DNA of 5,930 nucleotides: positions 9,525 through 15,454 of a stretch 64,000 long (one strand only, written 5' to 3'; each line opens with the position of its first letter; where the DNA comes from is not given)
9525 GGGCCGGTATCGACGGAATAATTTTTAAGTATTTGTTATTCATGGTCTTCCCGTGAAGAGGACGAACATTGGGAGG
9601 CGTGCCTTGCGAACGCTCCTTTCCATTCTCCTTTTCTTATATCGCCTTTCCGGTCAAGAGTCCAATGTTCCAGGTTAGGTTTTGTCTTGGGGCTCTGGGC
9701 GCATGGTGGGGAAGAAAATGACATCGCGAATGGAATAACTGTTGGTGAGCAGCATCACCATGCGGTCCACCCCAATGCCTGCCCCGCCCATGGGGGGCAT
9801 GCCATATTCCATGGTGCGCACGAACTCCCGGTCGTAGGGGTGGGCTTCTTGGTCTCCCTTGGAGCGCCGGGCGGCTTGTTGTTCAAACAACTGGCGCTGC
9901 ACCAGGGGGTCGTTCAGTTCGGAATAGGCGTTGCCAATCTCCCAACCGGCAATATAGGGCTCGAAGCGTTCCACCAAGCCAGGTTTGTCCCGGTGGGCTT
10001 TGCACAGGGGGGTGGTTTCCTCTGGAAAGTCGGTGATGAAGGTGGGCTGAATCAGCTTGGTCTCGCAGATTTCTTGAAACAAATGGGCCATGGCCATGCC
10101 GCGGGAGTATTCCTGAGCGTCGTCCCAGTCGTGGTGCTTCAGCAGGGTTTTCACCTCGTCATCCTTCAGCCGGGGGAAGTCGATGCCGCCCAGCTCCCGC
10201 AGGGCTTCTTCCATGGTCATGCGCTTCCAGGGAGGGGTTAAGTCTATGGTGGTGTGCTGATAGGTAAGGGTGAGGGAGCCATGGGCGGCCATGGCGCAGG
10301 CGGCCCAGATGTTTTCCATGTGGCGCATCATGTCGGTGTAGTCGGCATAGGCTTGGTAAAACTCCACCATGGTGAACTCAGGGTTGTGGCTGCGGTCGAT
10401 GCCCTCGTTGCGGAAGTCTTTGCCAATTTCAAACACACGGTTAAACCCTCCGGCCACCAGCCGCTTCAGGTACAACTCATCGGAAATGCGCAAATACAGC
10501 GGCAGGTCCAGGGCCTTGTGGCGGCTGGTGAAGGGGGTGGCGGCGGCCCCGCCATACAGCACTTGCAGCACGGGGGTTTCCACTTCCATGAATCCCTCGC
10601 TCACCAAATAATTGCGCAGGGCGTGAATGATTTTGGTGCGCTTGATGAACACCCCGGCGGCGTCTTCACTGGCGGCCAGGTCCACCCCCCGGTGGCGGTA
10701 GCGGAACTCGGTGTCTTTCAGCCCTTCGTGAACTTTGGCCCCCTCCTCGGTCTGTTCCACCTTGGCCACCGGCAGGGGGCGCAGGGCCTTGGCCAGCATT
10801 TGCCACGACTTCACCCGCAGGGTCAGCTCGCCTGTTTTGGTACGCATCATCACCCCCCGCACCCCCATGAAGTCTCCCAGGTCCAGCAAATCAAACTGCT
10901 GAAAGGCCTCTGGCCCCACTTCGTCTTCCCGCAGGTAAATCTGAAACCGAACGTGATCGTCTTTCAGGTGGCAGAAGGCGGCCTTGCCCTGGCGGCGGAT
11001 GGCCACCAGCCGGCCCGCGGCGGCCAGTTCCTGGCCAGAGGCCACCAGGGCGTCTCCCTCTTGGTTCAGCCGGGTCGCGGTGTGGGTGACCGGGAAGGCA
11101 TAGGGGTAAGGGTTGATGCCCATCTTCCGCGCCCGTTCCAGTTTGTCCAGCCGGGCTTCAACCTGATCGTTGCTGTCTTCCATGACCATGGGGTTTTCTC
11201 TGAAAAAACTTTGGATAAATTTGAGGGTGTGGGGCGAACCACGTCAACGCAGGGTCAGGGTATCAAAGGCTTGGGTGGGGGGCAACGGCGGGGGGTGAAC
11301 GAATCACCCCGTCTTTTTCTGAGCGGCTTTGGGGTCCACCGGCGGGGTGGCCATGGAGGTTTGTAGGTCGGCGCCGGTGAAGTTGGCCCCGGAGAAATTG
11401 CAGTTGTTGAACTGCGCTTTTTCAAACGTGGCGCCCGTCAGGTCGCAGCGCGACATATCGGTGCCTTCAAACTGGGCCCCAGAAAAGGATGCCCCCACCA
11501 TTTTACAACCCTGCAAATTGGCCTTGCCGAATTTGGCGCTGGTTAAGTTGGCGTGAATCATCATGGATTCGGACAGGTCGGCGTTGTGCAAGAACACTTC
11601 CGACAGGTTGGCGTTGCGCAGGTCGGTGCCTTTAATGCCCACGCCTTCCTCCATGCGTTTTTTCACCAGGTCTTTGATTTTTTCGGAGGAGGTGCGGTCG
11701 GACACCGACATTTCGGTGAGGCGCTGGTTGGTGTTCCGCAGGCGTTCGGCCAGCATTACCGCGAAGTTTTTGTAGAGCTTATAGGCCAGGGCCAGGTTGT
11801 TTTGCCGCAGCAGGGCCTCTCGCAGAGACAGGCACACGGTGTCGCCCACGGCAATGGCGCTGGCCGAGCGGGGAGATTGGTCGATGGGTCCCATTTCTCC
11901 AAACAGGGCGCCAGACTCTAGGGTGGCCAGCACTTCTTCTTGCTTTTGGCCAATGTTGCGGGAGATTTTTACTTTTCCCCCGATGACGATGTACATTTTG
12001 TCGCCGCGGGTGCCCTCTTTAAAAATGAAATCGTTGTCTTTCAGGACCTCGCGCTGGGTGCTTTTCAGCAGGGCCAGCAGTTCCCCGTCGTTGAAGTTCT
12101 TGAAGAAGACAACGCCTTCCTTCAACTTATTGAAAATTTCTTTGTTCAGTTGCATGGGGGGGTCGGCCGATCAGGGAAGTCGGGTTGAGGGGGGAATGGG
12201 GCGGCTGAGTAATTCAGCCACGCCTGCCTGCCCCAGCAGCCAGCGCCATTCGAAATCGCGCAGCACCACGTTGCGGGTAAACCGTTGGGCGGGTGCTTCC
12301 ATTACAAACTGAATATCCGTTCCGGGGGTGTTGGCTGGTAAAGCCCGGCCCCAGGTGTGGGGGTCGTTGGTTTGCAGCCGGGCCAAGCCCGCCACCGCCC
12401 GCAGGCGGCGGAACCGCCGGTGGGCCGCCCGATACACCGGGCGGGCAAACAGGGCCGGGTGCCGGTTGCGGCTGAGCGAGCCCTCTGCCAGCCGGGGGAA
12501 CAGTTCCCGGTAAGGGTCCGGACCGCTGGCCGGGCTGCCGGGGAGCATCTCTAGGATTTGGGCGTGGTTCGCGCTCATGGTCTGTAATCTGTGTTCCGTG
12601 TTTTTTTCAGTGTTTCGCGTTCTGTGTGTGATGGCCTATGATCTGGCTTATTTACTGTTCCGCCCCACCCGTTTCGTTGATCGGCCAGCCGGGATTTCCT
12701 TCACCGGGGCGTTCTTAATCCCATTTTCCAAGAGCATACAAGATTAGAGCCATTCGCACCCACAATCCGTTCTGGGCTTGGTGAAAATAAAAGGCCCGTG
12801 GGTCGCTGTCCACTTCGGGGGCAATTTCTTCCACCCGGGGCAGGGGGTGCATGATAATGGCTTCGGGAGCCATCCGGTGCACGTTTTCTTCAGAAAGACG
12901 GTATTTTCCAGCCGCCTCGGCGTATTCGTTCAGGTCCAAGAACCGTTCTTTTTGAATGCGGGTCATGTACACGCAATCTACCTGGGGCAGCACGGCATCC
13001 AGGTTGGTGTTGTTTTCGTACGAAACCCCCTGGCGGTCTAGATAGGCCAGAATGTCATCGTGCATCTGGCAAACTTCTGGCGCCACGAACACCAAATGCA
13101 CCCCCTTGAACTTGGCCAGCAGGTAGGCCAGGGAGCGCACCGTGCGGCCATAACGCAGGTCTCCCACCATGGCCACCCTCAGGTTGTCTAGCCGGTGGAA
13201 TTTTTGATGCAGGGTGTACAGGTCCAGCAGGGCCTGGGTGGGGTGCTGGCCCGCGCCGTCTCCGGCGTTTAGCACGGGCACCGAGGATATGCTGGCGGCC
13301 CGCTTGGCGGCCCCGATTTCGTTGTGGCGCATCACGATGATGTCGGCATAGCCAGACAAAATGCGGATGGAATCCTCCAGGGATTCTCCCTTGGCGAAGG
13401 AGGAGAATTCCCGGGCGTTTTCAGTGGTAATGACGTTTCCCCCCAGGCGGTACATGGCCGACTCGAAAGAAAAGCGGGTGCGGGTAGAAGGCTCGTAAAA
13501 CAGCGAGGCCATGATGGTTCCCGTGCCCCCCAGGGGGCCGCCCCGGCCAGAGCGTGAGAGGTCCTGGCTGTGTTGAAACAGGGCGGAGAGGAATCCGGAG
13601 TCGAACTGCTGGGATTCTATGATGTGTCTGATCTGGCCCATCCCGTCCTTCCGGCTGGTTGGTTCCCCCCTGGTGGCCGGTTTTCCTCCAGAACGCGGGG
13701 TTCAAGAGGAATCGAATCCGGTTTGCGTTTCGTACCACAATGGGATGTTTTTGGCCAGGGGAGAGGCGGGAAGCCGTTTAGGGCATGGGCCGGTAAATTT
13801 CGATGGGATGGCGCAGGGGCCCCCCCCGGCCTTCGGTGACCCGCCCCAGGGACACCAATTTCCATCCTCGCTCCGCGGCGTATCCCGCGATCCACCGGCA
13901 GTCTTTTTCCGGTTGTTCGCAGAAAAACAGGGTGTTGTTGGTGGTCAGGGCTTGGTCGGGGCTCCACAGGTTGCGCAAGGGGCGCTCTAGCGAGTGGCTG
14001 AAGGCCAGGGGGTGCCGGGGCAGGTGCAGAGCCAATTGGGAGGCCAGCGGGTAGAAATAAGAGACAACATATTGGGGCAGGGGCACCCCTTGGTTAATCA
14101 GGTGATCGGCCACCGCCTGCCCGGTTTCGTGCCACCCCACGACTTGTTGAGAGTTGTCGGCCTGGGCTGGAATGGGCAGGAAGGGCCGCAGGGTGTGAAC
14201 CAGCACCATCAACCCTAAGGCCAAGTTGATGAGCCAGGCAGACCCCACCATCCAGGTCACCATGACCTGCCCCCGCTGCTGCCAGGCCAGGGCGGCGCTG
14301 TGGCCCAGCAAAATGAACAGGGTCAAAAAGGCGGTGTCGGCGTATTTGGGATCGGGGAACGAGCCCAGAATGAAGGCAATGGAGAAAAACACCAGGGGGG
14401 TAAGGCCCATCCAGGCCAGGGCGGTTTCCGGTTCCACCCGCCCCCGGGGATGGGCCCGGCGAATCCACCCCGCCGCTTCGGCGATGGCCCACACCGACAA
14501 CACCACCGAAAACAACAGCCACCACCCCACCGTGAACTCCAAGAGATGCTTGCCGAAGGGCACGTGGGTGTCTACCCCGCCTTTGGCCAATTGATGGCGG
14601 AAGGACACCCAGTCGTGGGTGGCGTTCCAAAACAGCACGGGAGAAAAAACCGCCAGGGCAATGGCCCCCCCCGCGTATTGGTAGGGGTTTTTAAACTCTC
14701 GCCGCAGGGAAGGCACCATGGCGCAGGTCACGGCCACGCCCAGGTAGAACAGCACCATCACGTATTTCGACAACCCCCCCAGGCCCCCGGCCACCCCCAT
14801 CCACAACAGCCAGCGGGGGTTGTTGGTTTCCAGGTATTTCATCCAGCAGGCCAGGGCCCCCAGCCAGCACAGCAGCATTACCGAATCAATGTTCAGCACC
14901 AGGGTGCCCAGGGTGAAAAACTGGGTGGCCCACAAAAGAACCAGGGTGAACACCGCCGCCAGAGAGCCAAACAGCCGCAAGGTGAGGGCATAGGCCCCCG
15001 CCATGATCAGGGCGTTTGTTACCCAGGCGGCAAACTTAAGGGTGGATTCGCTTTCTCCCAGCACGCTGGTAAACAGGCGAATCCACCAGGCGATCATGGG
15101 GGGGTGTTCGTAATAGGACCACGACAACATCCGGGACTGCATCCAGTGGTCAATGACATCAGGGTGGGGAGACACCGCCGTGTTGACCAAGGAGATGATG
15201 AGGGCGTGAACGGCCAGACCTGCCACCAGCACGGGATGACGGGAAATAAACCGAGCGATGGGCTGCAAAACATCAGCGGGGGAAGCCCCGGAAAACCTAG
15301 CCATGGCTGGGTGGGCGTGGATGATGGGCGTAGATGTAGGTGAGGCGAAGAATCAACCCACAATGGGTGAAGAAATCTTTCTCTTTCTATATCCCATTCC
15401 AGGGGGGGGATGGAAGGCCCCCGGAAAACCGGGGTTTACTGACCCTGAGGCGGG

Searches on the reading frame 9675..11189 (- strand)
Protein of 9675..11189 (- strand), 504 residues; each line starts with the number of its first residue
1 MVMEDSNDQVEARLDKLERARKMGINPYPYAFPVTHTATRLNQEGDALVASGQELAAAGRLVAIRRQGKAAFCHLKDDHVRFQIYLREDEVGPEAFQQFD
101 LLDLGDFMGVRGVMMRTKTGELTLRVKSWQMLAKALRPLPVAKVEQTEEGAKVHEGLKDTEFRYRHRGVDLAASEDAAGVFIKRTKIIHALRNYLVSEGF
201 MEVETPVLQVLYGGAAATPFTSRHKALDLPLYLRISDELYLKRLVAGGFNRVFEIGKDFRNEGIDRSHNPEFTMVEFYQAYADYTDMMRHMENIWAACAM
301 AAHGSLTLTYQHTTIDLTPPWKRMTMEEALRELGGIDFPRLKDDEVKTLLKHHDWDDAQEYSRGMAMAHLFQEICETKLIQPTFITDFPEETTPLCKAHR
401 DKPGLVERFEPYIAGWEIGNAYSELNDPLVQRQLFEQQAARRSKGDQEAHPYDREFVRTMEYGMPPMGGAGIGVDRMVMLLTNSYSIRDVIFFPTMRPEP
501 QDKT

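Call 61: search_protein_families(library=pfam, proteins=[window:9675-11189:-], max_evalue=0.00001)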
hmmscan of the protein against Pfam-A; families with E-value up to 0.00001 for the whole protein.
window:9675-11189:- (504 aa): 2 families
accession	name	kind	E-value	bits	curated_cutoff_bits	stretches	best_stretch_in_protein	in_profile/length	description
PF00152.25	tRNA-synt_2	-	2e-87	293.6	25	1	160-496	2-307/308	tRNA synthetases class II (D, K and N)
PF01336.31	tRNA_anti-codon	-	2.5e-12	47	27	1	58-132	4-75/75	OB-fold nucleic acid binding domain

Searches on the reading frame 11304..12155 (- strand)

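Call 62: search_protein_families(library=pfam, proteins=[window:11304-12155:-], max_evalue=0.00001)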
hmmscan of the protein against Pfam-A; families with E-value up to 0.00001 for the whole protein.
window:11304-12155:- (283 aa): 4 families
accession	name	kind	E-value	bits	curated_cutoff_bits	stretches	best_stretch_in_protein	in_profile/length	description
PF00805.28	Pentapeptide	-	2.8e-33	113.5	20.2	4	207-244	1-38/40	Pentapeptide repeats (8 copies)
PF00027.35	cNMP_binding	-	4.1e-20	72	27.5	1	37-117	3-83/89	Cyclic nucleotide-binding domain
PF13599.13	Pentapeptide_4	-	5e-15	55.8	38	2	175-244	9-78/78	Pentapeptide repeat region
PF13576.12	Pentapeptide_3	-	1.1e-14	54.8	27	1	224-265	1-45/48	Pentapeptide repeats (9 copies)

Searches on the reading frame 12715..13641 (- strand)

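Call 62: search_protein_families(library=pfam, proteins=[window:12715-13641:-], max_evalue=0.00001)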
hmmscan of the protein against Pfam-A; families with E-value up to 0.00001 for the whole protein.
window:12715-13641:- (308 aa): 2 families
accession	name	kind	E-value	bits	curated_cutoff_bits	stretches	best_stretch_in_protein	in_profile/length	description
PF02729.26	OTCace_N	-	1.1e-41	142.9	29.9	1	5-145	1-147/148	Aspartate/ornithine carbamoyltransferase, carbamoyl-P binding domain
PF00185.30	OTCace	-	1.8e-29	103.3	29.4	1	153-302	2-156/157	Aspartate/ornithine carbamoyltransferase, Asp/Orn binding domain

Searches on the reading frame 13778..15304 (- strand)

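Call 62: search_protein_families(library=pfam, proteins=[window:13778-15304:-], max_evalue=0.00001)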
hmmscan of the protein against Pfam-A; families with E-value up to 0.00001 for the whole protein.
window:13778-15304:- (508 aa): 1 family
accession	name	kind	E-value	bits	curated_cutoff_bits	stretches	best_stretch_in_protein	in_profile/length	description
PF13231.12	PMT_2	-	1.4e-32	113.6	26.1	1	67-226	2-160/160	Dolichyl-phosphate-mannose-protein mannosyltransferase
